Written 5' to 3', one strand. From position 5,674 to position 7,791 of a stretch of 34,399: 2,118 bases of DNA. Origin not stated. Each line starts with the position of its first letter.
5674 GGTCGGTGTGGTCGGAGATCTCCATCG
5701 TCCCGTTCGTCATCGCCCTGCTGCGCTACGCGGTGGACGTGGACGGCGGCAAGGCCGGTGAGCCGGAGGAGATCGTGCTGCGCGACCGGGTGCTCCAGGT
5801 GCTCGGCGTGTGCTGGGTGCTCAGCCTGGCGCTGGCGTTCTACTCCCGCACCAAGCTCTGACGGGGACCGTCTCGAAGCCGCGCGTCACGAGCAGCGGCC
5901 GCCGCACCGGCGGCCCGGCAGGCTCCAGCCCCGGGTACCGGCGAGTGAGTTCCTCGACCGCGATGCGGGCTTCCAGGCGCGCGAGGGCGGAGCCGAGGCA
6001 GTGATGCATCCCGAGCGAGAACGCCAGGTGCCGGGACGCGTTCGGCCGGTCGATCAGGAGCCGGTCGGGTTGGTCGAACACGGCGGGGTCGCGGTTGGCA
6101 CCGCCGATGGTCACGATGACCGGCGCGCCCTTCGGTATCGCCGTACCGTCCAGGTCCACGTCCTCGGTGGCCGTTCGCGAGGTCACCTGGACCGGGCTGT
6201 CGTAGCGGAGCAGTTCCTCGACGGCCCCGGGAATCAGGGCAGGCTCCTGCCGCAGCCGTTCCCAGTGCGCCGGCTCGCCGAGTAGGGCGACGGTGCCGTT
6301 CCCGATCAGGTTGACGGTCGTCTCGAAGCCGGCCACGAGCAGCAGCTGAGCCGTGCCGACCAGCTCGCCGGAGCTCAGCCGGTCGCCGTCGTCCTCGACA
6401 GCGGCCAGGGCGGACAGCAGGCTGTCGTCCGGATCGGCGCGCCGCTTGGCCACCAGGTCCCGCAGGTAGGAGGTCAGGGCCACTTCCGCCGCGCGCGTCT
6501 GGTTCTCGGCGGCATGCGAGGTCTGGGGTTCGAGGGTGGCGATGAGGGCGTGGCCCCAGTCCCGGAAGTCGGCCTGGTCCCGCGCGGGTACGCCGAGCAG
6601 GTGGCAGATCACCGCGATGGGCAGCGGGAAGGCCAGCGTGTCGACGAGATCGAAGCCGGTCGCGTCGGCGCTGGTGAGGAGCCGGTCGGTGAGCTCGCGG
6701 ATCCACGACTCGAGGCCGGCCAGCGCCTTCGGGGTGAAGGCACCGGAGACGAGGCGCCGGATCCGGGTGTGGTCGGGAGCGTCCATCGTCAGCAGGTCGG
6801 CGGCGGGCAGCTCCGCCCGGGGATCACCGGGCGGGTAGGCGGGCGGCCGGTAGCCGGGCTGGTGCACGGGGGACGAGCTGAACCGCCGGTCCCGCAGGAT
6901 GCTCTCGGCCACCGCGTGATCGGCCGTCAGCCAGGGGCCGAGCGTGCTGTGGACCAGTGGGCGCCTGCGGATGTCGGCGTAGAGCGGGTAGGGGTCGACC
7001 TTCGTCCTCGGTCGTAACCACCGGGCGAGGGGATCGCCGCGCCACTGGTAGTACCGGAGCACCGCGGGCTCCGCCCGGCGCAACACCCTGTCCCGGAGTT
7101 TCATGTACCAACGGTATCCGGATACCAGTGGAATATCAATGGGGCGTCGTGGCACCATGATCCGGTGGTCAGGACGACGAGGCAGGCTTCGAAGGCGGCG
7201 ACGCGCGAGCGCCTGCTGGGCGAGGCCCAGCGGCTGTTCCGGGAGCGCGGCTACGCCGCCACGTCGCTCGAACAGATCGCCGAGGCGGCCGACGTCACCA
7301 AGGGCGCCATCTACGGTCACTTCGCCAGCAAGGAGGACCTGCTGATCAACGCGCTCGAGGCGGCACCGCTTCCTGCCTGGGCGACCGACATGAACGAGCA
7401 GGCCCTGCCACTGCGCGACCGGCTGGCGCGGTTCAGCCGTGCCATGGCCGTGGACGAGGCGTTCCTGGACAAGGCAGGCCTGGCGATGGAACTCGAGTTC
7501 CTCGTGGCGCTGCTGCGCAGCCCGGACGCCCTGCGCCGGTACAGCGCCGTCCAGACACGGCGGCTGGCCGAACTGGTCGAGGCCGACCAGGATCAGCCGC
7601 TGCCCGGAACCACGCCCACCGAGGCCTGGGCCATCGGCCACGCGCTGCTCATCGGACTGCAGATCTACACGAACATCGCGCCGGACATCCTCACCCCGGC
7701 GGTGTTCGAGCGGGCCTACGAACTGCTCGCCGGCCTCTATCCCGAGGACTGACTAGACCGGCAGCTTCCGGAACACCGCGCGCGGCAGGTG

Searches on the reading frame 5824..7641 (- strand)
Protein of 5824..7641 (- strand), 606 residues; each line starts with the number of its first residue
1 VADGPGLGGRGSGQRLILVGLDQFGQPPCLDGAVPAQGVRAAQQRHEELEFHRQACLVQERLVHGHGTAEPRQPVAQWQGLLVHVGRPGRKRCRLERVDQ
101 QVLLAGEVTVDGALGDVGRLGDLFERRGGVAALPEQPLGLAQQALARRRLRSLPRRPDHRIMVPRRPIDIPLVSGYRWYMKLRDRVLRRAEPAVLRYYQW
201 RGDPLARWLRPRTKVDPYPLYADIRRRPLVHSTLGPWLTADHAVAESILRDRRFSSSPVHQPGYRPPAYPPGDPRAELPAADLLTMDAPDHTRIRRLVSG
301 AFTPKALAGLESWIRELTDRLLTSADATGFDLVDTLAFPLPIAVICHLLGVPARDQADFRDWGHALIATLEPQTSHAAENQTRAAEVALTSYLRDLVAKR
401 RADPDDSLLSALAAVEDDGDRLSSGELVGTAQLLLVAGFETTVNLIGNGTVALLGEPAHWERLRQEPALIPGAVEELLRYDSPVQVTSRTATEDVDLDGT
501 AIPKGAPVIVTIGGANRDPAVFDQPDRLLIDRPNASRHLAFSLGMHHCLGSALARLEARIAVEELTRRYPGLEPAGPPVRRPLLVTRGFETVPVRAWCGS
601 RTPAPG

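Call 44: search_protein_families(library=pfam, proteins=[window:5824-7641:-], max_evalue=0.001)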
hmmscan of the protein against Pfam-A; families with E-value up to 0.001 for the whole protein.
window:5824-7641:- (606 aa): 1 family
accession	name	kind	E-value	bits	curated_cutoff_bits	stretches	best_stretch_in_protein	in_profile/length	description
PF00067.27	p450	-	2.5e-26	92.9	22.8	1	282-569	86-432/462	Cytochrome P450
